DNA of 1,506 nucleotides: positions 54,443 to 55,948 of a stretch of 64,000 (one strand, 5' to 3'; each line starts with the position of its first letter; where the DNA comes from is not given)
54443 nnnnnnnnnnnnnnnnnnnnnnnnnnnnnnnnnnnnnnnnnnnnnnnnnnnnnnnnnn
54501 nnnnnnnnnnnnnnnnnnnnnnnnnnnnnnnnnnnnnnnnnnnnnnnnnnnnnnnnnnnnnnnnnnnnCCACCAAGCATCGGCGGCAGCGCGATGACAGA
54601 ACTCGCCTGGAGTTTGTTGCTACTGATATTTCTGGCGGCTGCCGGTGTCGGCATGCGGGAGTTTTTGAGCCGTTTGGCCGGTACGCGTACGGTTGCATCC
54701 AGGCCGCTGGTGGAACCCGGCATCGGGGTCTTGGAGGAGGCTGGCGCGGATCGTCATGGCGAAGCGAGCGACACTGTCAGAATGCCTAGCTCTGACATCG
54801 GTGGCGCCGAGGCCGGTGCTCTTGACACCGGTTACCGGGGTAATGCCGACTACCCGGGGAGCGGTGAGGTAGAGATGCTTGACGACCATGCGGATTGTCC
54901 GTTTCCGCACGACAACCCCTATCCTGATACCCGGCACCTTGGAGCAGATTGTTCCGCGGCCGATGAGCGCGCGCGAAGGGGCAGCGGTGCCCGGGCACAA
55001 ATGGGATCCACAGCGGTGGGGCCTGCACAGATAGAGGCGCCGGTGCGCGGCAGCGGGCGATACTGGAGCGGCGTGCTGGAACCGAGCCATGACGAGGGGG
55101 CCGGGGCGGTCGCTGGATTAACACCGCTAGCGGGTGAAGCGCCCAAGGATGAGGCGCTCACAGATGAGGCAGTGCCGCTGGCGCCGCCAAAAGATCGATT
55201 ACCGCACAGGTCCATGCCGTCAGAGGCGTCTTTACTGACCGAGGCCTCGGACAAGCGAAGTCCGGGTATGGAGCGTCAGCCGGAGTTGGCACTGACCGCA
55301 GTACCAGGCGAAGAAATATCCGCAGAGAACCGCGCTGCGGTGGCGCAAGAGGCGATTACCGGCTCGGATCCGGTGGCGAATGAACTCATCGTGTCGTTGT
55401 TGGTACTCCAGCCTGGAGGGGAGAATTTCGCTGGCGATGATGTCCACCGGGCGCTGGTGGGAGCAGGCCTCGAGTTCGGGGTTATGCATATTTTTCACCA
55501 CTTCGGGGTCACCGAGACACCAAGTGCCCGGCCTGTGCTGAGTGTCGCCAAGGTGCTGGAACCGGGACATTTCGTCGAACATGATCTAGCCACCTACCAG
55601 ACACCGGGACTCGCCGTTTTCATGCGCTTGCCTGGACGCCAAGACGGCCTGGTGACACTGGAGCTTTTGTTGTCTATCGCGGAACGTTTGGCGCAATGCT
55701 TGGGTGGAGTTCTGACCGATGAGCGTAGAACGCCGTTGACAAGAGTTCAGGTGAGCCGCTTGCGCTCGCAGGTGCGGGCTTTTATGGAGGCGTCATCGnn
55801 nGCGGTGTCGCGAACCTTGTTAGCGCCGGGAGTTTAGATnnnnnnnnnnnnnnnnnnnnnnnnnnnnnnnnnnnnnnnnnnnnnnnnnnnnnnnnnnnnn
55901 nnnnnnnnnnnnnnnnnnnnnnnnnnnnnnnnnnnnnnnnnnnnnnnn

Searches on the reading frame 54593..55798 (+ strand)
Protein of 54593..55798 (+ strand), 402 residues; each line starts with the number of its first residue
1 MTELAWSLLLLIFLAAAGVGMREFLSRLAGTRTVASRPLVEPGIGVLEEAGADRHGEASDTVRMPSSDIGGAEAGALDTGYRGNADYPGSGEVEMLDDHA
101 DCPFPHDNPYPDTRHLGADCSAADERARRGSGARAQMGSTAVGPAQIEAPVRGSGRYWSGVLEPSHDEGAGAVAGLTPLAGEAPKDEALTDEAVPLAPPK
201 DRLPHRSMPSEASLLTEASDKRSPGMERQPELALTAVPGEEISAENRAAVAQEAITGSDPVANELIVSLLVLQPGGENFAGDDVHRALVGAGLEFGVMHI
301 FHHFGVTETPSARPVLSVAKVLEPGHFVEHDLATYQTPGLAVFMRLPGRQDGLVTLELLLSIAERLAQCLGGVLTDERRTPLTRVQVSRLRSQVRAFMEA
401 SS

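Call 59: search_protein_families(library=pfam, proteins=[window:54593-55798:+], max_evalue=0.001)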
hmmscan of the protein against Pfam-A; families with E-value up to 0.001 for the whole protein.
window:54593-55798:+ (402 aa): 1 family
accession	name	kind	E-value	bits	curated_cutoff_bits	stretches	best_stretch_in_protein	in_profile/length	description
PF04354.18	ZipA_C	-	4.7e-28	98.1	23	1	266-393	2-128/128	ZipA, C-terminal FtsZ-binding domain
